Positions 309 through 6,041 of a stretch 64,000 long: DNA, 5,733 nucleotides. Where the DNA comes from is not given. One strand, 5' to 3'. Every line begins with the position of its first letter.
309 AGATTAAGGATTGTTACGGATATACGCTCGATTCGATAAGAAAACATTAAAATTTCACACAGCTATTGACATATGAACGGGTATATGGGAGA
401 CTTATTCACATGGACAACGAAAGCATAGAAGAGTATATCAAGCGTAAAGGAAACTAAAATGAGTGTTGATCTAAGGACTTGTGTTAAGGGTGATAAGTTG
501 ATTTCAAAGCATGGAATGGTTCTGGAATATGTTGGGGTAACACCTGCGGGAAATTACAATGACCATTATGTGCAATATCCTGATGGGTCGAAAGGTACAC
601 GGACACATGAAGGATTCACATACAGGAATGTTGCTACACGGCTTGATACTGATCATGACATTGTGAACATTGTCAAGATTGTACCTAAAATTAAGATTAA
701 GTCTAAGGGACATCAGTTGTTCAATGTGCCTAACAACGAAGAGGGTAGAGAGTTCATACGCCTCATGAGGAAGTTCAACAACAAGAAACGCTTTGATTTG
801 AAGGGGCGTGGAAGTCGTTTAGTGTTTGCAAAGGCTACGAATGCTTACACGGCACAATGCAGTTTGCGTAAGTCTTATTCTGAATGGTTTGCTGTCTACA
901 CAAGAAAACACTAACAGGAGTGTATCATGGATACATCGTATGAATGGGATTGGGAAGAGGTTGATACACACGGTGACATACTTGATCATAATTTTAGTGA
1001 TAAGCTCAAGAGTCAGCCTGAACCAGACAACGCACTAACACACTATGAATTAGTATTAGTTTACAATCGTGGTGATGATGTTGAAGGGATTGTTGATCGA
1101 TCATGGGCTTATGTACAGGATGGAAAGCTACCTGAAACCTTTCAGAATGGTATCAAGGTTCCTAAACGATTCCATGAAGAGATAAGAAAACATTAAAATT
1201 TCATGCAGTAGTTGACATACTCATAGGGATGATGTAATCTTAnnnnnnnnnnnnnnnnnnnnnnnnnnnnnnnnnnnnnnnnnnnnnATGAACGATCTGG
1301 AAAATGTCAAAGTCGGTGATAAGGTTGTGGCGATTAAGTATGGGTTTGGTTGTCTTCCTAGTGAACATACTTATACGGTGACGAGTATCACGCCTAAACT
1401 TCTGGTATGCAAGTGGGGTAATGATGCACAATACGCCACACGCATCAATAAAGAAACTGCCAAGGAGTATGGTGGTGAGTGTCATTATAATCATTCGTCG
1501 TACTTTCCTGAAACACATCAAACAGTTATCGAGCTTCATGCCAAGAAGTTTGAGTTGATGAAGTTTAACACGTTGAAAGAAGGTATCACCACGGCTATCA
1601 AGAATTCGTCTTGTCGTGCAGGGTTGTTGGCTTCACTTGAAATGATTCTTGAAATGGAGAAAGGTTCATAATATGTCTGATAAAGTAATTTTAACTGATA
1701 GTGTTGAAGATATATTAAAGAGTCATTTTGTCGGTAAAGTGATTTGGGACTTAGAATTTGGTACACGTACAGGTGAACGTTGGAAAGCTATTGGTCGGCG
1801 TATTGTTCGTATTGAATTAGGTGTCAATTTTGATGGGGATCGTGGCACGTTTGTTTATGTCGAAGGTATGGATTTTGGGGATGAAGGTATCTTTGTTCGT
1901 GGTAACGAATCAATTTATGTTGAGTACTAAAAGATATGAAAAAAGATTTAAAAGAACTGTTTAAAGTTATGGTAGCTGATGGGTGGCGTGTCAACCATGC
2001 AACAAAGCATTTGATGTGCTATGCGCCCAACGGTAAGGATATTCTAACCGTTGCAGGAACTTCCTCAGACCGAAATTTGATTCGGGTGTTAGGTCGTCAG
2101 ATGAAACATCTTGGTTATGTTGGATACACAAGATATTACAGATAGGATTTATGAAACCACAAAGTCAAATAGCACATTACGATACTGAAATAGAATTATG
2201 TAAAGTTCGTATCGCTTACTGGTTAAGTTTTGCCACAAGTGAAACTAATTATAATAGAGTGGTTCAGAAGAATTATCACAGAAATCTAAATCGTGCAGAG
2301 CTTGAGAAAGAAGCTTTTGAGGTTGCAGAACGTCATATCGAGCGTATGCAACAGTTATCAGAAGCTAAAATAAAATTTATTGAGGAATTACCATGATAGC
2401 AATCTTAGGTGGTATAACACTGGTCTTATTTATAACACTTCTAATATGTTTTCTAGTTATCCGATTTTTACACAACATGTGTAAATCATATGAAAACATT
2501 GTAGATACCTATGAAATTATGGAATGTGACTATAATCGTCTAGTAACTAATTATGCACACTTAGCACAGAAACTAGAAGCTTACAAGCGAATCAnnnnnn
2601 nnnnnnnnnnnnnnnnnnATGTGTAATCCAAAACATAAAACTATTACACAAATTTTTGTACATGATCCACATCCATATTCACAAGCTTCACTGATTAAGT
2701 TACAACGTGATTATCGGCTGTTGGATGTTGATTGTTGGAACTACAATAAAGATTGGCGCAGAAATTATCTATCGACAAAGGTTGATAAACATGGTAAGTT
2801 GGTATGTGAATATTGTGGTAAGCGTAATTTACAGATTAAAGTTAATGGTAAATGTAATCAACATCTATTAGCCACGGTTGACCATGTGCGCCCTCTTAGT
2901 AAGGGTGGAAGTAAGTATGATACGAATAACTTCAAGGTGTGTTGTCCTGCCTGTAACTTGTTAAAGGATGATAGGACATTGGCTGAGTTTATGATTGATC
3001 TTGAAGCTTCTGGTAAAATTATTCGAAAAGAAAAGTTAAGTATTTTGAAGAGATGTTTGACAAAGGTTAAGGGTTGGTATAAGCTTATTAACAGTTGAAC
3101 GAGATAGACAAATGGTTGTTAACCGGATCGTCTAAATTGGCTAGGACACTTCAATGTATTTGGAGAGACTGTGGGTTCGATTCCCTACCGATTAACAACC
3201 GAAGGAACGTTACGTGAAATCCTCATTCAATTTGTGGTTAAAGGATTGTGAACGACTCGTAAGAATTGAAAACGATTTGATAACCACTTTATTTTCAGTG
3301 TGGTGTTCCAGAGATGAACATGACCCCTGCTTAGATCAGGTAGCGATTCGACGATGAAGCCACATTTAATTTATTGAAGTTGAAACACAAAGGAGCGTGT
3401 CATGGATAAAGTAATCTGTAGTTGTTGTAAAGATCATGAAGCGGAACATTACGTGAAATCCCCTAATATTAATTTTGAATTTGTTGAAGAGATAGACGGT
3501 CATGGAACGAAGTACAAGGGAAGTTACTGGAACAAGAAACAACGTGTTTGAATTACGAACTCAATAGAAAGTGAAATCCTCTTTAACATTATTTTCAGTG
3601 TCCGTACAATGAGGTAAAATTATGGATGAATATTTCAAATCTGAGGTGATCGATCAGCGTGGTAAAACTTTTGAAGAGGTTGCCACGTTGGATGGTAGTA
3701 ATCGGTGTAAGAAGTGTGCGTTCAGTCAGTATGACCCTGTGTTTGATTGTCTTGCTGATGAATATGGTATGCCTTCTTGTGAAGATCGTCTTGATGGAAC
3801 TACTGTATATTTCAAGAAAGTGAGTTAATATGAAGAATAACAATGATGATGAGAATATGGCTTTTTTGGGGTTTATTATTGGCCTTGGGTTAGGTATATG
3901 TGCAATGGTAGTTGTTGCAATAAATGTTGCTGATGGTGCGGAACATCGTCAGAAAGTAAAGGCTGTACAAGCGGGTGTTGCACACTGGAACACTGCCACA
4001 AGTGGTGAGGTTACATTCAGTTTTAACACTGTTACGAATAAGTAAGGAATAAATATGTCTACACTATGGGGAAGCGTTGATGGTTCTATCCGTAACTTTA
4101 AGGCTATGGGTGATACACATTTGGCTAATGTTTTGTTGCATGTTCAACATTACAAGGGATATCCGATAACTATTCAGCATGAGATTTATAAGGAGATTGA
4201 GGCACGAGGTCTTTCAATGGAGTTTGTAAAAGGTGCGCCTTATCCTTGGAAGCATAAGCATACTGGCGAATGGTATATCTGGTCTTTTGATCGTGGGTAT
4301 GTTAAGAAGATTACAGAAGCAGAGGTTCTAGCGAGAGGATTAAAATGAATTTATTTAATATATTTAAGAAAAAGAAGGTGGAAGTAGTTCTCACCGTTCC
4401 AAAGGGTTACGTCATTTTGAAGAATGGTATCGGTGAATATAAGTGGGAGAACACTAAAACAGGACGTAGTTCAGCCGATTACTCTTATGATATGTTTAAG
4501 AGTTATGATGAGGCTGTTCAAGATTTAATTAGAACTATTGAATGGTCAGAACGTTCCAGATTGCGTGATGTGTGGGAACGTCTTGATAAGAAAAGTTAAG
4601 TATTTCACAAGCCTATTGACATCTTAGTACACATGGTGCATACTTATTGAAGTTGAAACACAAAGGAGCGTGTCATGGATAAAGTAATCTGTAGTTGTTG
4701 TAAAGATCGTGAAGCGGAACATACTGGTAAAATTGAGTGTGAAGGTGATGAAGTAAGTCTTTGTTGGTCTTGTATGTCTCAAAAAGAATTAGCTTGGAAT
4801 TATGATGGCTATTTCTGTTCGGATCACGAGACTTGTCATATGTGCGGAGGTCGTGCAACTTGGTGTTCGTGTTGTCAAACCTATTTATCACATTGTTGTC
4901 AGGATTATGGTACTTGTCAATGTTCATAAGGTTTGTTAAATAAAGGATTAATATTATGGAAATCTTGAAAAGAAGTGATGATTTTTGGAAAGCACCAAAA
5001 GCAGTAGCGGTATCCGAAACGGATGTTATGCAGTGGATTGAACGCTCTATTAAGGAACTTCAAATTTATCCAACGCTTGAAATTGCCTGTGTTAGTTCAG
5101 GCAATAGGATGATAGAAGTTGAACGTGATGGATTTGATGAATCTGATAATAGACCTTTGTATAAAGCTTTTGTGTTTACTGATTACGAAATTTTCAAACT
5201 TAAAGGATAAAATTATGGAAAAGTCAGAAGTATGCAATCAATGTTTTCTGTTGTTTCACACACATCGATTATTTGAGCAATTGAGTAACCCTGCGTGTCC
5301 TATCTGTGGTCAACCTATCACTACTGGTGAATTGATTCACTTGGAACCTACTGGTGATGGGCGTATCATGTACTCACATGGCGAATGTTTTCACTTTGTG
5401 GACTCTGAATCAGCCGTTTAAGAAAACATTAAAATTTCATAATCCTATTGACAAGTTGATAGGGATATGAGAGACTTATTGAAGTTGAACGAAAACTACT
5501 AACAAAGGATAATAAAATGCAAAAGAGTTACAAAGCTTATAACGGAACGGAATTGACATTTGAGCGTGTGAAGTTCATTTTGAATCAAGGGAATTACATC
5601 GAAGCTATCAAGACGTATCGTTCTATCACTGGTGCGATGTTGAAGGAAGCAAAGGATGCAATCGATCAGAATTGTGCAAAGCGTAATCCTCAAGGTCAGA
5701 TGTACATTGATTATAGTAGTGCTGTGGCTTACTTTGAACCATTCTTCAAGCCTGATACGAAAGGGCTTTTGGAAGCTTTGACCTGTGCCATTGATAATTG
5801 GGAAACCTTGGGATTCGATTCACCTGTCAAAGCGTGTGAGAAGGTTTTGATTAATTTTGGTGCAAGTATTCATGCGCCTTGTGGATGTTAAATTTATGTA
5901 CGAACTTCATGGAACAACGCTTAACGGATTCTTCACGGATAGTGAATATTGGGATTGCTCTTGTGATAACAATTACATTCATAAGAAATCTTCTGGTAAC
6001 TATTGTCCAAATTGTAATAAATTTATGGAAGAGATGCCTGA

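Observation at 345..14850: Family of mobile early-promoter cassettes whose conserved upstream element overwrites the C-terminus of the preceding gene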

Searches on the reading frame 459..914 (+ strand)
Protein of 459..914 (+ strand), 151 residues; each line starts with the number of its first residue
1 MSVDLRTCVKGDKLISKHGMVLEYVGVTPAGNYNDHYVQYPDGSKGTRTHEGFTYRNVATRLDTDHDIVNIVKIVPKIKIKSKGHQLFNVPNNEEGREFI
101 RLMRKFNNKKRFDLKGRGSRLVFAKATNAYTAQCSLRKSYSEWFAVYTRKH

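Call 34: search_protein_families(library=pfam, proteins=[window:459-914:+], max_evalue=0.01)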
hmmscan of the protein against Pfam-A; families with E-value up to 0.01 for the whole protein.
window:459-914:+ (151 aa): 0 families

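Call 38: find_encoding_contigs(protein=window:459-914:+, flank=10000, max_places=4)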
Protein window:459-914:+ (151 aa): 15 contigs read that carry it; 4 places shown.
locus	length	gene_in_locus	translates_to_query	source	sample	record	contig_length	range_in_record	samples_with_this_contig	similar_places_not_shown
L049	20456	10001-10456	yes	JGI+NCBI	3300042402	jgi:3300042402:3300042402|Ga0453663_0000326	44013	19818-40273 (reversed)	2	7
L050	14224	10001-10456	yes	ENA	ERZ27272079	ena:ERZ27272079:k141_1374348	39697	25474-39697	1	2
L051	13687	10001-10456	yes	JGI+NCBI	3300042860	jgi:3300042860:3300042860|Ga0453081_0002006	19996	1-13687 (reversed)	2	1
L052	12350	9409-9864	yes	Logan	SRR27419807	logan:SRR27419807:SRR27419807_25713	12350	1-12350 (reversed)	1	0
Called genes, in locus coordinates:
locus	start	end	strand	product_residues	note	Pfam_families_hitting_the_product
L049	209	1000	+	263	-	-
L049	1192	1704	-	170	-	-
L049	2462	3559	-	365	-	-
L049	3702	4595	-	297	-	-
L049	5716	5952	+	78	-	-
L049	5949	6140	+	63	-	-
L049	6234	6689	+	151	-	-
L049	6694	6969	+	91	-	-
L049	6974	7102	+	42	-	-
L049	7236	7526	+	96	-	-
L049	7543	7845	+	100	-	-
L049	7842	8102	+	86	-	-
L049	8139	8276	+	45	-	-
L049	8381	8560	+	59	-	-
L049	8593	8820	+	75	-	-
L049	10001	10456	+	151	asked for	-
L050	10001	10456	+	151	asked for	-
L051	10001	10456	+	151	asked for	-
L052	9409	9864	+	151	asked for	-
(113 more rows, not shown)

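Call 42: search_protein_families(library=phrogs, proteins=[window:459-914:+])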
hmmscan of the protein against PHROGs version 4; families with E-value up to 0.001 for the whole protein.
window:459-914:+ (151 aa): 0 families

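Call 64: find_homologous_proteins(query=window:459-914:+)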
Query window:459-914:+ (151 aa): 14 proteins with E <= 0.001 among 23 candidates.
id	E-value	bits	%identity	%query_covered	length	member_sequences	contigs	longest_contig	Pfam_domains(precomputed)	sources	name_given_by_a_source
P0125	1.8e-84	299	100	87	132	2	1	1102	-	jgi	jgi:23S rRNA C2498 (ribose-2'-O)-methylase RlmM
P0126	6.9e-80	284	81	100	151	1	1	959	-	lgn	-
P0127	1.7e-67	244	74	99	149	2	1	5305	-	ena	-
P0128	1.6e-17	81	45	72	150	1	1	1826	-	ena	-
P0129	1.4e-15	75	61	46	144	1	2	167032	-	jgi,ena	jgi:hypothetical protein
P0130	1.6e-15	75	61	46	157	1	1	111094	-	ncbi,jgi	-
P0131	3.6e-15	74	56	48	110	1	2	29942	-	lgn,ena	-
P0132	1.6e-13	68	54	48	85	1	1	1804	-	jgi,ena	-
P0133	2.2e-12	65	53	47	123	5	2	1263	-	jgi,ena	-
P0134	1.7e-10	59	52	48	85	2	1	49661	-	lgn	-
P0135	1.8e-9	55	51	47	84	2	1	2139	-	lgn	-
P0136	5.8e-8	50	50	47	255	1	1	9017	-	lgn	-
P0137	3.8e-7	48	49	46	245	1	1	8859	PF00542.25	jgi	jgi:hypothetical protein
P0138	2.3e-5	42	43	49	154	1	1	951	-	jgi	jgi:hypothetical protein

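Call 65: find_encoding_contigs(protein=P0127, flank=10000)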
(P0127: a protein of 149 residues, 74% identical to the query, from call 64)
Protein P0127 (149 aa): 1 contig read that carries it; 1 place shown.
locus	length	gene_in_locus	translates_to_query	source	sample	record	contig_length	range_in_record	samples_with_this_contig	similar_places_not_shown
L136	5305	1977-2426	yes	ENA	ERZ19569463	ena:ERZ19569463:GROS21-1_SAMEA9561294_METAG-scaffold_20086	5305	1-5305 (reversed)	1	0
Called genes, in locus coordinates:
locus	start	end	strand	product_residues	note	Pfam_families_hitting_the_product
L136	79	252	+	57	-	-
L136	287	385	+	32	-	-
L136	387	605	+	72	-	-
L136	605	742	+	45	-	-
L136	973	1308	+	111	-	-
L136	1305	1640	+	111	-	-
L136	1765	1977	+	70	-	-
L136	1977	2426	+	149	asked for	-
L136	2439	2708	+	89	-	-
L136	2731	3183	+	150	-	-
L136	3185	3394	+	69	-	-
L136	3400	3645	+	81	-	-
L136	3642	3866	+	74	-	-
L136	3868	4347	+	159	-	PF01844:HNH, PF14279:HNH_5 (faint)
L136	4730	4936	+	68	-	-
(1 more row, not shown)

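Call 66: find_encoding_contigs(protein=P0126, flank=10000)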
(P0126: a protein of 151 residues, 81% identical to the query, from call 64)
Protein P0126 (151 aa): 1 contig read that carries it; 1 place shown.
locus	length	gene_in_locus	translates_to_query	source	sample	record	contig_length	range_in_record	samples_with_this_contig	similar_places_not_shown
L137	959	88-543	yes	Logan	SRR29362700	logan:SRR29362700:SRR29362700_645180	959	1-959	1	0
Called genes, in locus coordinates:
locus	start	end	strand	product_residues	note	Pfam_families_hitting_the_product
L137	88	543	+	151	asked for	-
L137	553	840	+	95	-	-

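Call 69: list_cluster_members(proteins=[window:459-914:+, window:17098-18186:+])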
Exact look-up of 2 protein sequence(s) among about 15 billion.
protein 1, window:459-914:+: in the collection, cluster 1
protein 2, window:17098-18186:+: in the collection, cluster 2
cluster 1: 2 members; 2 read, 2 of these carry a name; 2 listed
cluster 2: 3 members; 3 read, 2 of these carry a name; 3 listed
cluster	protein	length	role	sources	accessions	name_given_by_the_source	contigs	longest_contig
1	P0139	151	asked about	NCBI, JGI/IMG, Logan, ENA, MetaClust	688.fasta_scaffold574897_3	hypothetical protein | \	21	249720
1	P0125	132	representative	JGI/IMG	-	23S rRNA C2498 (ribose-2'-O)-methylase RlmM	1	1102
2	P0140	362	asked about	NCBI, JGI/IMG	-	hypothetical protein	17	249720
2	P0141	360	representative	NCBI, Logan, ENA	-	-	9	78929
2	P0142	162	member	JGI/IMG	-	hypothetical protein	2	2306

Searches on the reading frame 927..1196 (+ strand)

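Call 42: search_protein_families(library=phrogs, proteins=[window:927-1196:+])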
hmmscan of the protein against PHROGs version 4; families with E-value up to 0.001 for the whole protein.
window:927-1196:+ (89 aa): 1 family
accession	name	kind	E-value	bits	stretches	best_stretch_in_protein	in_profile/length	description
phrog_15581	-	unknown function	0.0002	22.7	1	23-88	37-111/114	-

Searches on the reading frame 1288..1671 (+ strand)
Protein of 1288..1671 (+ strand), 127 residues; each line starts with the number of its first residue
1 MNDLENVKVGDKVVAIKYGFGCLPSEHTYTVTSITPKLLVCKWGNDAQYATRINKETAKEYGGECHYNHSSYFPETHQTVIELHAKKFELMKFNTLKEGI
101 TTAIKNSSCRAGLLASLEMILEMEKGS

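Call 34: search_protein_families(library=pfam, proteins=[window:1288-1671:+], max_evalue=0.01)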
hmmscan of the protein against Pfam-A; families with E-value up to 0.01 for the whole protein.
window:1288-1671:+ (127 aa): 1 family
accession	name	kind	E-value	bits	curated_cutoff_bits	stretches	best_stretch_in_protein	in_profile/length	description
PF24203.1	Phage_ProQ_C_like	-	7.8e-06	27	27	1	1-86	1-81/112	Phage ProQ C-terminal-like domain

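Call 42: search_protein_families(library=phrogs, proteins=[window:1288-1671:+])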
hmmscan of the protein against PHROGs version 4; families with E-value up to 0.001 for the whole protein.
window:1288-1671:+ (127 aa): 0 families

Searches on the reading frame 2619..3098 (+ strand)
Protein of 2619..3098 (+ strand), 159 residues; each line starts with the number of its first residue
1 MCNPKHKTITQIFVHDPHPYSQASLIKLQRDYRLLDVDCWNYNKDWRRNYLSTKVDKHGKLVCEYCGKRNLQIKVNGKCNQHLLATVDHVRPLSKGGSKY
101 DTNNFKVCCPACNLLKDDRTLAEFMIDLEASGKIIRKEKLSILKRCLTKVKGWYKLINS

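Call 34: search_protein_families(library=pfam, proteins=[window:2619-3098:+], max_evalue=0.01)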
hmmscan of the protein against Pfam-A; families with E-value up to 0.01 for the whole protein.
window:2619-3098:+ (159 aa): 2 families
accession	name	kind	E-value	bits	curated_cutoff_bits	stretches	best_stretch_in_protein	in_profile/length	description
PF01844.29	HNH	-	7.2e-08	32.9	21.4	1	63-118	1-46/47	HNH endonuclease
PF14279.12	HNH_5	-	2.4e-06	27.8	27.5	1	85-124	13-51/56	HNH endonuclease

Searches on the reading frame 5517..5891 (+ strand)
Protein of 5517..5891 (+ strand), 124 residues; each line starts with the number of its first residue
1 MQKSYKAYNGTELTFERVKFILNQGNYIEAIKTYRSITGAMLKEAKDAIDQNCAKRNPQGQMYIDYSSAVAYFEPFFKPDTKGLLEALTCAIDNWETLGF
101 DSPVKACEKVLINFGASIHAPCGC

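Call 34: search_protein_families(library=pfam, proteins=[window:5517-5891:+], max_evalue=0.01)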
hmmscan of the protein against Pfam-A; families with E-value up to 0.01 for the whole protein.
window:5517-5891:+ (124 aa): 1 family
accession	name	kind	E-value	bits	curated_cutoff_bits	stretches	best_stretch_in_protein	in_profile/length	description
PF00542.24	Ribosomal_L12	-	0.00011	22.8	25.9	1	26-51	11-36/67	Ribosomal protein L7/L12 C-terminal domain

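Call 42: search_protein_families(library=phrogs, proteins=[window:5517-5891:+])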
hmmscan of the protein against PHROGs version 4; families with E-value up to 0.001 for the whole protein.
window:5517-5891:+ (124 aa): 0 families
